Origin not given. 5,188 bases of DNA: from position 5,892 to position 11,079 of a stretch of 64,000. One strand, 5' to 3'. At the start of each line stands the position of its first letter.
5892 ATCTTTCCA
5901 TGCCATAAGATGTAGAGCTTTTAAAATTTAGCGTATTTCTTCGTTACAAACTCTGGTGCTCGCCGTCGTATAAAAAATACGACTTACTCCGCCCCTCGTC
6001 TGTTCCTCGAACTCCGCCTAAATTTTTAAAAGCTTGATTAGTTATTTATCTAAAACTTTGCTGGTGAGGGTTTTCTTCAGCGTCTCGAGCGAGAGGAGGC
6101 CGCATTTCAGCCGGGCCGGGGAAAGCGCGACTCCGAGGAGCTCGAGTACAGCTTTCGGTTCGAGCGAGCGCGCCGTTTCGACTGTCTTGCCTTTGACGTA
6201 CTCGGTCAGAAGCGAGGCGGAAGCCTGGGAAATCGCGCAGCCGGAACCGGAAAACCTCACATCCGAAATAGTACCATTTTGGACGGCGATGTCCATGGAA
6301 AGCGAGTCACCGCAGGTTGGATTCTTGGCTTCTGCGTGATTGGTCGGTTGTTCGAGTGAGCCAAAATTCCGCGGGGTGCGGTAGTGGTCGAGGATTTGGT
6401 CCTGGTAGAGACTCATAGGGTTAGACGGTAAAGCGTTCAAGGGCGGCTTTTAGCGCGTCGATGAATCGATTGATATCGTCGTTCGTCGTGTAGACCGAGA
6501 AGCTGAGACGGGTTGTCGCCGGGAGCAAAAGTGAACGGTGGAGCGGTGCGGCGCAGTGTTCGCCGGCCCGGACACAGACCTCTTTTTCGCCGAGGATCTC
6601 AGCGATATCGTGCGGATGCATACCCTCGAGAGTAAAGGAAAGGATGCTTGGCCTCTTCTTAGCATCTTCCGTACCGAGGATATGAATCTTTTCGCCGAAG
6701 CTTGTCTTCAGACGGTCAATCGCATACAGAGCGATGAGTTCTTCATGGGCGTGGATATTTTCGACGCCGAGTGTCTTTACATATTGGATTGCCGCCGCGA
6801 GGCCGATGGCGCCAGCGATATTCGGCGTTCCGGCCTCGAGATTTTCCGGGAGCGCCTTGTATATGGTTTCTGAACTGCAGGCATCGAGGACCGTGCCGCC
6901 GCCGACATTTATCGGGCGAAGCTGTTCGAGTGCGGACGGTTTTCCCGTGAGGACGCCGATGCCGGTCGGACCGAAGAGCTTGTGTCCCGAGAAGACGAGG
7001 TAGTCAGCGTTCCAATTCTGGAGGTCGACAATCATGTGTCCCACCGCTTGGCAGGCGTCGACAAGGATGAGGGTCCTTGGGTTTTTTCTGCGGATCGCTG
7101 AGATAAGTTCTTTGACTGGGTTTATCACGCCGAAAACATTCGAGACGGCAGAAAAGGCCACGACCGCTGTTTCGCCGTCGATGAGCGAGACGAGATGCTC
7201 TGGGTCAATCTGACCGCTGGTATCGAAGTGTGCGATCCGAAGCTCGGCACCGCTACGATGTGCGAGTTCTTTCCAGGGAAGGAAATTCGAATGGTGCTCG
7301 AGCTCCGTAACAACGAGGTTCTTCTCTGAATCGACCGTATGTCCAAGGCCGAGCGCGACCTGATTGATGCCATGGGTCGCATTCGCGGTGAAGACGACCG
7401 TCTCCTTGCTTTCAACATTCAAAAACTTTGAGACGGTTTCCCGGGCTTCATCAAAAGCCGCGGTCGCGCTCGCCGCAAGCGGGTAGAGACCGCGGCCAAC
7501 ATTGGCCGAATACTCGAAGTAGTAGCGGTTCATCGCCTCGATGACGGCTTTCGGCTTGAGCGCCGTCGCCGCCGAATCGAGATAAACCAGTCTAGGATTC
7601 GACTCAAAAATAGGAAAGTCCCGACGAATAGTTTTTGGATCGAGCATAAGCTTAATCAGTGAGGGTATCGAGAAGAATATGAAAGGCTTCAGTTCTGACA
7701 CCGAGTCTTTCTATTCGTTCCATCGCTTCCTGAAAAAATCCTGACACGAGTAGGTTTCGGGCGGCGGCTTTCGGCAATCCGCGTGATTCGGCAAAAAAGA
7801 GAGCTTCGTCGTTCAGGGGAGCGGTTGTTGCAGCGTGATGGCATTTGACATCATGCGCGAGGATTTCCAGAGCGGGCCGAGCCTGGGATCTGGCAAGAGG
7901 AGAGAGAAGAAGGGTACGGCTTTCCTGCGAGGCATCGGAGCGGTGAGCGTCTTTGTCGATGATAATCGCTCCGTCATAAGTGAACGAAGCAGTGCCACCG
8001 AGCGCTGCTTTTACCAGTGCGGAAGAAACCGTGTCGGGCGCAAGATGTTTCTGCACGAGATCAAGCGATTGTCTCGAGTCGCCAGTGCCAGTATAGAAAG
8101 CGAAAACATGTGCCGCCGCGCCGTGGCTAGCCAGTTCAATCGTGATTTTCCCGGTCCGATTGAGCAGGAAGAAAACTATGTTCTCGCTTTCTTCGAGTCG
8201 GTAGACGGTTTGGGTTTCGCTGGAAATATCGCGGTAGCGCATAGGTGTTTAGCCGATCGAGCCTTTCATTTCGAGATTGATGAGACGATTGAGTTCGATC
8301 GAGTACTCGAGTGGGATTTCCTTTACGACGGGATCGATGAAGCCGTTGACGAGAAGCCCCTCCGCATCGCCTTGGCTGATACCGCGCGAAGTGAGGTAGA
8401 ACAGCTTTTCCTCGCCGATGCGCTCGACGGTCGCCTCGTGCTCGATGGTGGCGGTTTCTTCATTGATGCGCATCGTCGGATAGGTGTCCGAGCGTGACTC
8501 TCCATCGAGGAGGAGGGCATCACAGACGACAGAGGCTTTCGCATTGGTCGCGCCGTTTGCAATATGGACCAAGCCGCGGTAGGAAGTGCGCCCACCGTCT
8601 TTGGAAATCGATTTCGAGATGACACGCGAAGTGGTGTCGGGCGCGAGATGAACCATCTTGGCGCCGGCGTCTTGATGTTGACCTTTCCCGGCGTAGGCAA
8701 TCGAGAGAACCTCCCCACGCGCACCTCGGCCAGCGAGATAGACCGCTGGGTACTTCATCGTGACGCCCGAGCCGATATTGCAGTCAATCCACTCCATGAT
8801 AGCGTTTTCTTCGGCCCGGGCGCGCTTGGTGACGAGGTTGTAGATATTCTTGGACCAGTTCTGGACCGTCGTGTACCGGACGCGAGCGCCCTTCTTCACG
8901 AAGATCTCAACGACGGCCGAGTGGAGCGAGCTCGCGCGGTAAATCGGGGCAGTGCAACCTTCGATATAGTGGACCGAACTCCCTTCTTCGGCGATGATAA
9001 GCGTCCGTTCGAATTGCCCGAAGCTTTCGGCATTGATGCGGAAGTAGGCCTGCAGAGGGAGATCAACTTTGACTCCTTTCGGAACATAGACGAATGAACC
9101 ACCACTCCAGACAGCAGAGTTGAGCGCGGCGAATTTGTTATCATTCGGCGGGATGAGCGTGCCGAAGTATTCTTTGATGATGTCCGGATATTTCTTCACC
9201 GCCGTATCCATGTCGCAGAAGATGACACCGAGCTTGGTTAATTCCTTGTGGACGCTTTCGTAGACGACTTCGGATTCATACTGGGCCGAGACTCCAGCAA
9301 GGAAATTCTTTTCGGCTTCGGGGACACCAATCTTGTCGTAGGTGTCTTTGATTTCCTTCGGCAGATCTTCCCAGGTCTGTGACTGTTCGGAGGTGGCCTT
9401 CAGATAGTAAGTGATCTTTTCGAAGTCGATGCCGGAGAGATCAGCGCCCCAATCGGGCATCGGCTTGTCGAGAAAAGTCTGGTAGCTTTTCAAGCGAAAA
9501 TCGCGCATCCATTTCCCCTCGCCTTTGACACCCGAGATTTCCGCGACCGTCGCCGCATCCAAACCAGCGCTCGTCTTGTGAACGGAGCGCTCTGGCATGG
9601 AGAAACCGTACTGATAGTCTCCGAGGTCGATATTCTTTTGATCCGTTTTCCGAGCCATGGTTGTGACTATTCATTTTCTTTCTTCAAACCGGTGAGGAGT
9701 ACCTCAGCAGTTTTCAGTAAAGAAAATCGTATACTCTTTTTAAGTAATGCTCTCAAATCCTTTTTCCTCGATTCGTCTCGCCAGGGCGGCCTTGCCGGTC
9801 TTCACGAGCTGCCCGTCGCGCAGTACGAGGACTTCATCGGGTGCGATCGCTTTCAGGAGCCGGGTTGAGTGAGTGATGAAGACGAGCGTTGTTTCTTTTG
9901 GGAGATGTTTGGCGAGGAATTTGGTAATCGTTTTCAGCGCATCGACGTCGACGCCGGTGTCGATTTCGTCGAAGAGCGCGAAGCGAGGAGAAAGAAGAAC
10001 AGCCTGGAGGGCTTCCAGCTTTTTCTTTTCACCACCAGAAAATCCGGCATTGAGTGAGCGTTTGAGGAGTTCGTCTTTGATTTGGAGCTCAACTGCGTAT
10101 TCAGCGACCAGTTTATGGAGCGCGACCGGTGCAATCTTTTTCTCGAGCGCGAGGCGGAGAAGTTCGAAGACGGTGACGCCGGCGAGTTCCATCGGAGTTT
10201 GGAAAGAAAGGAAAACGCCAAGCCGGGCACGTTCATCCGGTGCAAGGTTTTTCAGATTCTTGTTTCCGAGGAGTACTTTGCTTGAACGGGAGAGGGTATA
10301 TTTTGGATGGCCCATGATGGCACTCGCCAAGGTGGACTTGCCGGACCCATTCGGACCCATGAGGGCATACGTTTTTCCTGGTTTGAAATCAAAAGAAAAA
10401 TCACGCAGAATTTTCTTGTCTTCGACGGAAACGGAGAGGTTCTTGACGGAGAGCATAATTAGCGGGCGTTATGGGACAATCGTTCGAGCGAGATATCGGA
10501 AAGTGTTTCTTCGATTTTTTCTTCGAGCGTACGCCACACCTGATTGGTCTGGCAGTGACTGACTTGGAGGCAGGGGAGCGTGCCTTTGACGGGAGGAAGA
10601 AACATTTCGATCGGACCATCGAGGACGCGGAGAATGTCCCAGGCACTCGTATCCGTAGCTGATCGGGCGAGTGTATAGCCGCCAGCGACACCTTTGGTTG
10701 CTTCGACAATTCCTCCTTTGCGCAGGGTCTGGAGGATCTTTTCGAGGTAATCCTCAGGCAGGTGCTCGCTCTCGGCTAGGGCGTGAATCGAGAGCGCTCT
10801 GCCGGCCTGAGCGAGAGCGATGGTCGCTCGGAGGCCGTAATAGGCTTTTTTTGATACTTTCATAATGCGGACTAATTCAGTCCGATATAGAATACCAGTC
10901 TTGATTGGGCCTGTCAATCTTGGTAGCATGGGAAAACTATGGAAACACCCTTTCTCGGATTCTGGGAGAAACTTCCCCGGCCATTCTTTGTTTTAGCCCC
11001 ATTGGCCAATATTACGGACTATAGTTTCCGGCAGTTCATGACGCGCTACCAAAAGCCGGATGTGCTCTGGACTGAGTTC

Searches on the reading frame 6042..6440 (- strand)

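Call 71: search_protein_families(library=pfam, proteins=[window:6042-6440:-], max_evalue=0.0001)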
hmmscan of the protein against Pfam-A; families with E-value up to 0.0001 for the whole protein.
window:6042-6440:- (132 aa): 1 family
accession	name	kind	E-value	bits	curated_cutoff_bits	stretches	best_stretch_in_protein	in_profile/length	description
PF01592.21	NifU_N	-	3.2e-30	105.3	22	1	12-125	2-117/127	NifU-like N terminal domain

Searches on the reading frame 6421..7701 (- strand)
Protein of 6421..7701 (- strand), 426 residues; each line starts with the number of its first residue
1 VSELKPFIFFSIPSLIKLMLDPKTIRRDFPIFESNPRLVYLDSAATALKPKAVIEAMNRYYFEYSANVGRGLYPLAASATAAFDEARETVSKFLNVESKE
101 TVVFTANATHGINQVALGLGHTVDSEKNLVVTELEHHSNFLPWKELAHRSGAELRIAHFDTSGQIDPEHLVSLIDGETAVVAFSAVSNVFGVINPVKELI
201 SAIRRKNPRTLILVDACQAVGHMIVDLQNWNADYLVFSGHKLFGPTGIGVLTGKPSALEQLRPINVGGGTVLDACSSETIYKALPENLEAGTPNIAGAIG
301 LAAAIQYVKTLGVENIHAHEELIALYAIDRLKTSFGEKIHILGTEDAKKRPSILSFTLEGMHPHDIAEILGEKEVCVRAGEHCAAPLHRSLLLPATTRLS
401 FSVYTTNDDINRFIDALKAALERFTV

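Call 71: search_protein_families(library=pfam, proteins=[window:6421-7701:-], max_evalue=0.0001)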
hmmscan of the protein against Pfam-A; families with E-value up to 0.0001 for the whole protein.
window:6421-7701:- (426 aa): 1 family
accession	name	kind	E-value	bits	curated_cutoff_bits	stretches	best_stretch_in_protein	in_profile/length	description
PF00266.25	Aminotran_5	-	1.9e-126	422.4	21.5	1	39-413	1-371/371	Aminotransferase class-V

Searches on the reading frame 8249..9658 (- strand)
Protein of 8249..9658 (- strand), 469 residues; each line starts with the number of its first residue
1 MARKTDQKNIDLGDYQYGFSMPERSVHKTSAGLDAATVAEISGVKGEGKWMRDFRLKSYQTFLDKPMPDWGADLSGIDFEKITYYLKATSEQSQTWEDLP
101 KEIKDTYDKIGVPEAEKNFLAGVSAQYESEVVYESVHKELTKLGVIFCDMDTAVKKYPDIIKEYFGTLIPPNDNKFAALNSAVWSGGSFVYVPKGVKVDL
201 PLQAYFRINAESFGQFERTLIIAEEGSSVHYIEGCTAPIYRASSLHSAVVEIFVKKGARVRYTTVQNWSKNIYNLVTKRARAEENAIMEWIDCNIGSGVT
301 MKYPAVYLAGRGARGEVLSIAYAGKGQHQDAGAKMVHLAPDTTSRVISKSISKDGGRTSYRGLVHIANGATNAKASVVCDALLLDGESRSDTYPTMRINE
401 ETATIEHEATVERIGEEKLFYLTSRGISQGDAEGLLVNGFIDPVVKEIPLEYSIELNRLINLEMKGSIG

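Call 71: search_protein_families(library=pfam, proteins=[window:8249-9658:-], max_evalue=0.0001)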
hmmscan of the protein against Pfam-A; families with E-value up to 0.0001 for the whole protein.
window:8249-9658:- (469 aa): 2 families
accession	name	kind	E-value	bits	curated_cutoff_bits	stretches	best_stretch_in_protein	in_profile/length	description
PF01458.23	SUFBD_core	-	1.4e-85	286.9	27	1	206-440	1-232/232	SUF system FeS cluster assembly, SufBD core domain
PF19295.5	SufBD_N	-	1.9e-12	47.6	23.5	1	137-203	104-171/172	SufBD protein N-terminal region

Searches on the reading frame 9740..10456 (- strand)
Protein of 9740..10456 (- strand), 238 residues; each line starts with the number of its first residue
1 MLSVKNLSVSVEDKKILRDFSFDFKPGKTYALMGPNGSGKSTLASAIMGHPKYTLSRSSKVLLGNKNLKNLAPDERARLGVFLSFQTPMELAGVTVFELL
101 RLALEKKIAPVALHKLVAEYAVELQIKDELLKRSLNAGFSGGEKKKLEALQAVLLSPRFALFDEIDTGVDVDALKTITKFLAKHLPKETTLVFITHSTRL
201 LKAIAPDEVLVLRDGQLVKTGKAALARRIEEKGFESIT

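Call 71: search_protein_families(library=pfam, proteins=[window:9740-10456:-], max_evalue=0.0001)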
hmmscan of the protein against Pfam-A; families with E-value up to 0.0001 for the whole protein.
window:9740-10456:- (238 aa): 4 families
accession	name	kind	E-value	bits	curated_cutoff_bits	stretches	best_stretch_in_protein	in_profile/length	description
PF00005.33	ABC_tran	-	2.8e-19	70.5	25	1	17-164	1-134/137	ABC transporter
PF13304.12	AAA_21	-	1.4e-09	38.9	27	1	138-201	237-303/304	AAA domain, putative AbiEii toxin, Type IV TA system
PF02463.25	SMC_N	-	1.2e-08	35.1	40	1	20-204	18-205/220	RecF/RecN/SMC N terminal domain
PF13555.12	AAA_29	-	8.4e-05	22.7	27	0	20-48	15-43/61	P-loop containing region of AAA domain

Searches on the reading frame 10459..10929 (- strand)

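Call 71: search_protein_families(library=pfam, proteins=[window:10459-10929:-], max_evalue=0.0001)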
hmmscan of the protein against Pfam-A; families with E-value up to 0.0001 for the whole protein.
window:10459-10929:- (156 aa): 1 family
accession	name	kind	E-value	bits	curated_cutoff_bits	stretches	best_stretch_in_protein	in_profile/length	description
PF02082.26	Rrf2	-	6.6e-31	107.6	30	1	26-153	2-131/132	Iron-dependent Transcriptional regulator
